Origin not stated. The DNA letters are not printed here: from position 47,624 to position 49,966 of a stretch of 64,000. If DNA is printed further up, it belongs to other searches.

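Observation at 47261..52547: Locus with two paralogous triple-DsbA (6x CPFC) proteins flanking a Cys-free membrane protein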

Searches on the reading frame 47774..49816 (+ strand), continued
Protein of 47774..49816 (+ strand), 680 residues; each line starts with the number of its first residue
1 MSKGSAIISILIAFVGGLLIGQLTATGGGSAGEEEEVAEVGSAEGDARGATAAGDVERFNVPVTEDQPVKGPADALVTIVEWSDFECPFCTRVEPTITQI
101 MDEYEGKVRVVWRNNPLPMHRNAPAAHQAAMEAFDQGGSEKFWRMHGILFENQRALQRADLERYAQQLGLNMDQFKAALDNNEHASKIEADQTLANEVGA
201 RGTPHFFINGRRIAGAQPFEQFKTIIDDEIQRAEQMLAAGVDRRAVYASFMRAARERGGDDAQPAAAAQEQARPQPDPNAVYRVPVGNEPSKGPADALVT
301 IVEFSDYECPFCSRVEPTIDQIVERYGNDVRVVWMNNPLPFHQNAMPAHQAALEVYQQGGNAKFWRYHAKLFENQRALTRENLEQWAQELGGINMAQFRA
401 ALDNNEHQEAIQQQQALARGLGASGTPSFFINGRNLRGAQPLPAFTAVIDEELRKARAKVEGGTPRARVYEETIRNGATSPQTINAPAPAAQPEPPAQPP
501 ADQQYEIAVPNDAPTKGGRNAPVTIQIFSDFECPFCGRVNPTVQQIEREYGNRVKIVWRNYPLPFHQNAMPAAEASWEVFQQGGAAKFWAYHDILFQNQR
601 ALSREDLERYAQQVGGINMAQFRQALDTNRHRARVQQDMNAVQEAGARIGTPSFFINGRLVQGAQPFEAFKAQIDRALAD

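Call 7: find_encoding_contigs(protein=window:47774-49813:+, flank=10000, max_places=6)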
Protein window:47774-49813:+ (680 aa): no gene with exactly this product is on record in the collection.

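Call 8: find_encoding_contigs(protein=P0001, flank=10000, max_places=4)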
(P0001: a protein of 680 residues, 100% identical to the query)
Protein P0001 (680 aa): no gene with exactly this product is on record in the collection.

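Call 9: search_solved_structures(query=window:47774-49813:+, max_evalue=0.001, show_alignments=2)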
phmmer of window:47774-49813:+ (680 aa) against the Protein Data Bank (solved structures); distinct sequences matched with E-value up to 0.001: 28.
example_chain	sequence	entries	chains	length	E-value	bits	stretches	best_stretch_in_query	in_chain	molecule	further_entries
4pwp_A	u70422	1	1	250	4.3e-20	75.2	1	282-456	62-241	DsbA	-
4pwo_A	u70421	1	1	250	4.6e-20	75.1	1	281-456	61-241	DsbA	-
7unn_A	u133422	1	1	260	5.3e-20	74.9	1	281-456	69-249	Thioredoxin domain-containing protein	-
7uno_A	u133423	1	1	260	1.2e-18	70.4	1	281-456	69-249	Thioredoxin domain-containing protein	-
4gxz_A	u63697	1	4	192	1.3e-16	63.7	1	289-457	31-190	Suppression of copper sensitivity protein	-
4xvw_A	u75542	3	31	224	2.1e-16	63.1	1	277-457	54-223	DsbA-like protein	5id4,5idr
6nen_A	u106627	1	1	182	2.1e-16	63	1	289-457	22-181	Copper resistance protein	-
6mhh_A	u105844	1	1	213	2.9e-16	62.6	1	288-457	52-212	Metal resistance protein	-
3gyk_A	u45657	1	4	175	4.1e-14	55.5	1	66-227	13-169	27kDa outer membrane protein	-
7jve_A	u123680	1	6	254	2.9e-12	49.4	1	267-434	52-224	DsbA family protein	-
3eu3_A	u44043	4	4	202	3.2e-12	49.2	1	61-231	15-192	BdbD | Disulfide bond formation protein D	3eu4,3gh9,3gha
7rgv_A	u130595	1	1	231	6.6e-12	48.2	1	266-460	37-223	Thioredoxin domain-containing protein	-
4n30_A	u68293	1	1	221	1.2e-11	47.3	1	63-212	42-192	Protein disulfide isomerase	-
3hd5_A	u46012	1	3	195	1.4e-09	40.4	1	290-437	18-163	Thiol:disulfide interchange protein dsbA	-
9ph2_A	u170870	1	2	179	1.8e-09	40.1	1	290-437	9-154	Thiol:disulfide interchange protein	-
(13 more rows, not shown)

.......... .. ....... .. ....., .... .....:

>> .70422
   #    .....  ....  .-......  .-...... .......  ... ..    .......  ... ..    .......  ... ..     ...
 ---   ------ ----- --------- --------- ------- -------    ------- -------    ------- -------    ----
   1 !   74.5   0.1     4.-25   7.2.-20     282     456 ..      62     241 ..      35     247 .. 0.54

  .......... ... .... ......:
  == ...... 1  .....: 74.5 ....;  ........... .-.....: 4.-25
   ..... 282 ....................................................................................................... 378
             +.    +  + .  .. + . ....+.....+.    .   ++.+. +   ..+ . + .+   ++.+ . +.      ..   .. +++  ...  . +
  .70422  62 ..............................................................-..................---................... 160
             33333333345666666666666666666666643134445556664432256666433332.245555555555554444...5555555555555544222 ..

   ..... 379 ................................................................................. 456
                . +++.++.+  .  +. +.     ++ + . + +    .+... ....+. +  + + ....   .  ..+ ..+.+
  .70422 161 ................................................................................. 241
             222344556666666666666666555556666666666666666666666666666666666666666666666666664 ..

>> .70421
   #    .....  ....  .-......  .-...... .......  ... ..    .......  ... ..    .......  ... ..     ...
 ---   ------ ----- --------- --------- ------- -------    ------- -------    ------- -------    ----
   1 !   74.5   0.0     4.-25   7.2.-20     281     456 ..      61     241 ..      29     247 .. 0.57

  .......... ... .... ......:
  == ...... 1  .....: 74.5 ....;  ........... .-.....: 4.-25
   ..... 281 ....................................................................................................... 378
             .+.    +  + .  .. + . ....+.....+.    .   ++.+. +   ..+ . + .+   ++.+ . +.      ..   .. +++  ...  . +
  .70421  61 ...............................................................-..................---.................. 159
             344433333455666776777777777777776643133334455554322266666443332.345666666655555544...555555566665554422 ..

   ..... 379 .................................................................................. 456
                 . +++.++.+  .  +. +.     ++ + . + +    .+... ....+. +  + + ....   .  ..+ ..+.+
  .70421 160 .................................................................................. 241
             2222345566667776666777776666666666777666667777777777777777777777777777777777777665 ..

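Call 10: find_related_loci(query=window:47774-49813:+, collection=genome_contigs, flank=8000)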
Query window:47774-49813:+ (680 aa) in genome_contigs; peptide patterns used: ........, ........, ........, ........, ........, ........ (x = any residue, [..] = any of these).
599 stretches matched a pattern (row limit reached: there are more); 580 encode a relative of the query (tblastn E <= 1e-3); the best 80 are kept; 80 distinct loci.
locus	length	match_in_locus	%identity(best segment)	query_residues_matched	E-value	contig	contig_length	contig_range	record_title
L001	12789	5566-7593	66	1-678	0e+0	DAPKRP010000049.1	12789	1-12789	MAG TPA_asm: Polyangiaceae bacterium LLY-WYZ-14_1 k141_2133498, whole genome shotgun sequence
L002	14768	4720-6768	67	1-679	0e+0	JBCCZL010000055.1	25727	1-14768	MAG: Myxococcota bacterium isolate P01_F01_bin.34 k141_822862_length_25727_cov_10.6889, whole genome shotgun sequence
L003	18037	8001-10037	67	1-678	0e+0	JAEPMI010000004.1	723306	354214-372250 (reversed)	MAG: Deltaproteobacteria bacterium isolate HCUG1432-5 NODE_4_length_723306_cov_31.493169, whole genome shotgun sequence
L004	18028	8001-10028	63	1-680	0e+0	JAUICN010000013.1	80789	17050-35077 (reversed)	MAG: Polyangia bacterium isolate 7_bin.33 NODE_544_length_80789_cov_2.094716, whole genome shotgun sequence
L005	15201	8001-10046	66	1-678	0e+0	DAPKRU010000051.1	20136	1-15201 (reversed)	MAG TPA_asm: Polyangiaceae bacterium LLY-WYZ-15_(1-7) isolate LLY-WYZ-15_3 k141_752308, whole genome shotgun sequence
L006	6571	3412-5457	64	1-680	0e+0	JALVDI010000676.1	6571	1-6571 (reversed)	MAG: Polyangiaceae bacterium isolate 134-614_metabat2_scaf2bin.026 134-614_scaffold_9122_c1, whole genome shotgun sequen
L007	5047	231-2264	58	1-679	0e+0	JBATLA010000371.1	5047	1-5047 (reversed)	MAG: Polyangiales bacterium isolate MFD10204_ilm_asm_bin16 k127_188242, whole genome shotgun sequence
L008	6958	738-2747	58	1-679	0e+0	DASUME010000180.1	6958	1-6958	MAG TPA_asm: Polyangiales bacterium isolate SMAG_U1563 k141_1071609, whole genome shotgun sequence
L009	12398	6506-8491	59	1-679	0e+0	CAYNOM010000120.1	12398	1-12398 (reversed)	MAG TPA_asm: uncultured Polyangiales bacterium isolate SRP319275_co6_81 genome assembly, contig: NODE_2492_length_12398_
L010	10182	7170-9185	58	1-679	0e+0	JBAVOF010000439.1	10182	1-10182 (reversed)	MAG: Polyangiales bacterium isolate MFD02366_ilm_asm_bin8 k127_78436, whole genome shotgun sequence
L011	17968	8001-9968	57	1-679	0e+0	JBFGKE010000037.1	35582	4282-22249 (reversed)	MAG: Polyangiales bacterium isolate Mix_sand03.2021.01.D.40 k141_584553_length_35582_cov_15.0000, whole genome shotgun s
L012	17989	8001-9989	58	1-679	0e+0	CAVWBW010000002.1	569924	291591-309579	MAG: uncultured delta proteobacterium isolate MFD03804.bin.1.273 genome assembly, contig: contig_2236, whole genome shot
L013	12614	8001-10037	57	1-679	0e+0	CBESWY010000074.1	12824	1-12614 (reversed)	MAG TPA_asm: uncultured Myxococcales bacterium isolate SRR7614711_binner13_Refined_24 genome assembly, contig: ERZ250838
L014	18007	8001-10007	58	1-679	0e+0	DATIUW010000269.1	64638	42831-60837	MAG TPA_asm: Polyangiales bacterium isolate SMAG_U15991 k141_248118, whole genome shotgun sequence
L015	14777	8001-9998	57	1-680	0e+0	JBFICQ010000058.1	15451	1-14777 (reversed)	MAG: Polyangiales bacterium isolate Mix_sand11.2021.09.D.13 k141_2793973_length_15451_cov_13.9667, whole genome shotgun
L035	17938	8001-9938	45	1-680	0e+0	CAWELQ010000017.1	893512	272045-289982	MAG: uncultured delta proteobacterium isolate MFD05684.bin.1.403 genome assembly, contig: contig_49171, whole genome sho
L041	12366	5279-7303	44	1-680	2e-176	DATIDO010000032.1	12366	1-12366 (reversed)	MAG TPA_asm: Polyangiaceae bacterium isolate SMAG_U16345 k141_1906907, whole genome shotgun sequence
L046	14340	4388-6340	41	1-680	4e-172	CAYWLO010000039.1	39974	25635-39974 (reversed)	MAG TPA_asm: uncultured Polyangiaceae bacterium isolate binchicken_co67_116 genome assembly, contig: NODE_883_length_399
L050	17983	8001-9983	43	1-680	1e-168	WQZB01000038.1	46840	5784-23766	MAG: Polyangiaceae bacterium isolate Emb289P4bin44 Ga0123357_10000305, whole genome shotgun sequence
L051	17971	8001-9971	46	1-679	5e-168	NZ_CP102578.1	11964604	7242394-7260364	Archangium gephyra strain SDU49 chromosome, complete genome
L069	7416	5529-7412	44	23-680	8e-155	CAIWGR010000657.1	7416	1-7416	MAG: uncultured delta proteobacterium isolate Ki3-D3_bin-0810 genome assembly, contig: bin-0810:657/726, whole genome sh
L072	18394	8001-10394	43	57-679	1e-145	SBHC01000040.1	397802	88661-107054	MAG: Deltaproteobacteria bacterium isolate M3003 scaffold_3_1, whole genome shotgun sequence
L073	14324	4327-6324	40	1-679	2e-146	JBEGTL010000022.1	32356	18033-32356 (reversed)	MAG: Pseudomonadota bacterium isolate providencecreek_2019_sw_WHONDRS-S19S_0007_A_bin.2 scaffold_0000052, whole genome s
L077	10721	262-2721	39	47-679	7e-137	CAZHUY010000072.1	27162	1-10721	MAG TPA_asm: uncultured Myxococcales bacterium isolate SRP263991_co7_365 genome assembly, contig: NODE_2497_length_27162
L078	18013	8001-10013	40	8-679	2e-136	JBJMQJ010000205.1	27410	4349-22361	MAG: Myxococcales bacterium isolate H1_18_all_fractions_conc_118_70_14 k255_2713666, whole genome shotgun sequence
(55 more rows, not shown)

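Call 31: find_encoding_contigs(protein=P0015, flank=10000, max_places=2)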
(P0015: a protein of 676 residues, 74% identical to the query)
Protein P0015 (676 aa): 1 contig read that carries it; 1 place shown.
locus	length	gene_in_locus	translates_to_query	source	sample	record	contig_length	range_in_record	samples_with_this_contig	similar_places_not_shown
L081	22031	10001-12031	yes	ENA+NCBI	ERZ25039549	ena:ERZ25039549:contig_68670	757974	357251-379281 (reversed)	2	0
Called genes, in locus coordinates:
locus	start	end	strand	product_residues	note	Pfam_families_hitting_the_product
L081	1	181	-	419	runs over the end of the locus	PF13570:Beta-prop_ACSF4, PF25292:Beta-prop_CGLA (faint), PF20067:SSL_N (faint), PF13360:PQQ_2, PF13570:Beta-prop_ACSF4, PF13360:PQQ_2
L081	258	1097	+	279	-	PF20582:UPF0758_N, PF04002:RadC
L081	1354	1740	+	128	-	PF00825:Ribonuclease_P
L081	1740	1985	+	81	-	PF01809:YidD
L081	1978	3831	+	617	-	PF14849:YidC_periplas, PF02096:60KD_IMP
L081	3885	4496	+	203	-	PF13083:KH_KhpA-B, PF01424:R3H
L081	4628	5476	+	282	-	PF00072:Response_reg, PF16697:Yop-YscD_cpl, PF00498:FHA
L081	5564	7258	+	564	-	PF06119:NIDO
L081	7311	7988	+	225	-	PF11617:Cu-binding_MopE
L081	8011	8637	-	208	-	PF02527:GidB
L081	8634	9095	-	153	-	PF00293:NUDIX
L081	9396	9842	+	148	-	-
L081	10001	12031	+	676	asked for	PF13462:Thioredoxin_4, PF01323:DSBA, PF13098:Thioredoxin_2 (faint), PF13192:Thioredoxin_3 (faint), PF13743:Thioredoxin_5 (faint), PF01323:DSBA, PF13462:Thioredoxin_4, PF01323:DSBA, +3 more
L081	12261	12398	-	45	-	-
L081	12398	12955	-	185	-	PF03009:GDPD (weak)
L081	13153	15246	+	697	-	PF13098:Thioredoxin_2 (faint), PF13462:Thioredoxin_4, PF13728:TraF (faint), PF01323:DSBA, PF13462:Thioredoxin_4, PF01323:DSBA, PF13462:Thioredoxin_4, PF01323:DSBA, +3 more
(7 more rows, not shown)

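Call 32: find_encoding_contigs(protein=P0114, flank=10000, max_places=2)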
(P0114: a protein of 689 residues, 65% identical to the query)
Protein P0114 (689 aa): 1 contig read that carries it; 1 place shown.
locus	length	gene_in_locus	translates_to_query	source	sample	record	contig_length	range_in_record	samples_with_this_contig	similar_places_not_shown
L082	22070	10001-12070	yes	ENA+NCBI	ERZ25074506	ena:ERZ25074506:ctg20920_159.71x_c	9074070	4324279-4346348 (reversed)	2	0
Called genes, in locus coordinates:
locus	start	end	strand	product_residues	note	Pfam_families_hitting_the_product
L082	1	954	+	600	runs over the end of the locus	PF14849:YidC_periplas, PF02096:60KD_IMP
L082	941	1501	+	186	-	PF07650:KH_2 (weak), PF13083:KH_KhpA-B, PF01424:R3H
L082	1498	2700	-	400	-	PF00069:Pkinase, PF07714:PK_Tyr_Ser-Thr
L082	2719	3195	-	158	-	PF00072:Response_reg (weak)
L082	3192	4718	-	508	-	-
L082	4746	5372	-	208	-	PF02527:GidB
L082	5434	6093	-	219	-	-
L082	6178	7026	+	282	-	PF00069:Pkinase, PF03109:ABC1 (faint), PF07714:PK_Tyr_Ser-Thr, PF01636:APH (faint)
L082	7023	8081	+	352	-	PF01636:APH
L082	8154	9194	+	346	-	-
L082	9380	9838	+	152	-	-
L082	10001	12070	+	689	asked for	PF00085:Thioredoxin (faint), PF01323:DSBA, PF13098:Thioredoxin_2 (faint), PF13462:Thioredoxin_4, PF00462:Glutaredoxin (faint), PF13462:Thioredoxin_4, PF01323:DSBA, PF13462:Thioredoxin_4, +1 more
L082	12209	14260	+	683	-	PF00462:Glutaredoxin (faint), PF13098:Thioredoxin_2, PF13462:Thioredoxin_4, PF01323:DSBA, PF13462:Thioredoxin_4, PF01323:DSBA, PF13462:Thioredoxin_4, PF01323:DSBA, +2 more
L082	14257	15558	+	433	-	PF13098:Thioredoxin_2, PF13462:Thioredoxin_4, PF01323:DSBA, PF13462:Thioredoxin_4, PF01323:DSBA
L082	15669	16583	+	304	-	-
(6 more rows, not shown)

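Call 33: find_encoding_contigs(protein=P0077, flank=10000, max_places=2)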
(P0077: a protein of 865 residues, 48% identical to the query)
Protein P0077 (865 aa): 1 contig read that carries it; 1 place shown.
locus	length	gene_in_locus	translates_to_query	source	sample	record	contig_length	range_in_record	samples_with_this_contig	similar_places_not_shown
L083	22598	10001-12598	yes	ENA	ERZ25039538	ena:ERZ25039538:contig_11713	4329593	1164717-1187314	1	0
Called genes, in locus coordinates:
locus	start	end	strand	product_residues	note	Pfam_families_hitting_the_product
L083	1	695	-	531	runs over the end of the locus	PF00930:DPPIV_N (faint), PF26549:Tricorn_N (faint), PF19283:APEH_N (faint), PF07676:PD40 (weak)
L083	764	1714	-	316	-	-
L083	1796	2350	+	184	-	PF13428:TPR_14 (faint), PF13432:TPR_16 (faint), PF14559:TPR_19 (faint)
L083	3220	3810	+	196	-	-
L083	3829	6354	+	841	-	PF13432:TPR_16 (weak), PF01839:FG-GAP (faint), PF13517:FG-GAP_3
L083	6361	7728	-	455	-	-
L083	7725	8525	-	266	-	PF00561:Abhydrolase_1, PF12146:Hydrolase_4, PF12697:Abhydrolase_6, PF08386:Abhydrolase_4 (faint)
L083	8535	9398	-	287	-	PF00149:Metallophos, PF12850:Metallophos_2 (weak)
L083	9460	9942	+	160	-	-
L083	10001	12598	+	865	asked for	PF13462:Thioredoxin_4, PF01323:DSBA, PF13462:Thioredoxin_4, PF01323:DSBA, PF13462:Thioredoxin_4, PF01323:DSBA, PF13462:Thioredoxin_4, PF01323:DSBA, +11 more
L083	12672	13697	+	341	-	PF18152:DAHP_snth_FXD, PF00793:DAHP_synth_1, PF03102:NeuB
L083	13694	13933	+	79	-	PF05768:Glrx-like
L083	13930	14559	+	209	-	PF08534:Redoxin, PF00578:AhpC-TSA, PF00085:Thioredoxin (weak), PF13905:Thioredoxin_8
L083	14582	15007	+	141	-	PF00072:Response_reg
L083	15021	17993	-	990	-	PF19283:APEH_N (faint), PF07676:PD40, PF26550:Tricorn_2nd, PF00930:DPPIV_N (weak), PF26549:Tricorn_N, PF07676:PD40, PF01103:Omp85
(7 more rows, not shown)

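Call 51: predict_structure(alignment_id=A2)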
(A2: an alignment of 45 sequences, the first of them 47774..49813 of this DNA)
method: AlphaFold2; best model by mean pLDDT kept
length: 680 residues; sequences in the alignment: 45
mean_pLDDT: 88.5   pTM: 0.46
mean pLDDT of the five models: 88.5, 86.9, 86.3, 85.8, 84.9
residues with pLDDT >= 90: 510; 70-90: 87; 50-70: 33; < 50: 50
segments of 3 or more residues with pLDDT < 50: 1-4, 17-45, 259-270, 491-495
pLDDT, mean of each block of 10 residues (from residue 1): 55 54 37 33 48 78 95 97 89 90 97 94 97 98 96 95 98 97 96 92 92 92 96 94 93 74 41 80 96 97 92 87 97 96 95 98 97 94 98 97 98 96 89 94 96 98 97 96 77 54 88 94 96 85 94 96 93 98 98 95 97 98 97 96 84 91 87 94
secondary structure, 60 per line:
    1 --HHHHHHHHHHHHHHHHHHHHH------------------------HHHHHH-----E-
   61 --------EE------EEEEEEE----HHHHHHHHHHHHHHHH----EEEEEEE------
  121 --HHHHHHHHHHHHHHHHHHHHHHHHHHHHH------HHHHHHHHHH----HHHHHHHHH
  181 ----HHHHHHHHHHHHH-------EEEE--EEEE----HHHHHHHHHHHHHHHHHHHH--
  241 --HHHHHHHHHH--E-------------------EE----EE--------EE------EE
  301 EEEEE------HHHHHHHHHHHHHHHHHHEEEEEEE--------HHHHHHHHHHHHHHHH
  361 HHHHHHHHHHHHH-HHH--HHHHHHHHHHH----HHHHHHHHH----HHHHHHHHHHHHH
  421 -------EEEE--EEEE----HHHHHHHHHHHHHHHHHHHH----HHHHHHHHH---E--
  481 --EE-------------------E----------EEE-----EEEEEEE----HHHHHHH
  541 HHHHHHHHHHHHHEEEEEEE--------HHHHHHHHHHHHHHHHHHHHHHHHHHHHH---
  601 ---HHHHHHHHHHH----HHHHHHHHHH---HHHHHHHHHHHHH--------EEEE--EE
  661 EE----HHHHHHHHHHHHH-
elements in order (helices of 4 or more, strands of 3 or more residues): H3-23 H48-53 E77-83 H88-103 E108-114 H123-151 H158-167 H172-180 H185-197 E205-208 E211-214 H219-238 H243-252 E299-305 H312-329 E330-336 H345-373 H380-390 H395-403 H408-420 E428-431 E434-437 H442-461 H466-474 E515-517 E523-529 H534-553 E554-560 H569-597 H604-614 H619-628 H632-644 E653-656 E659-662 H667-679
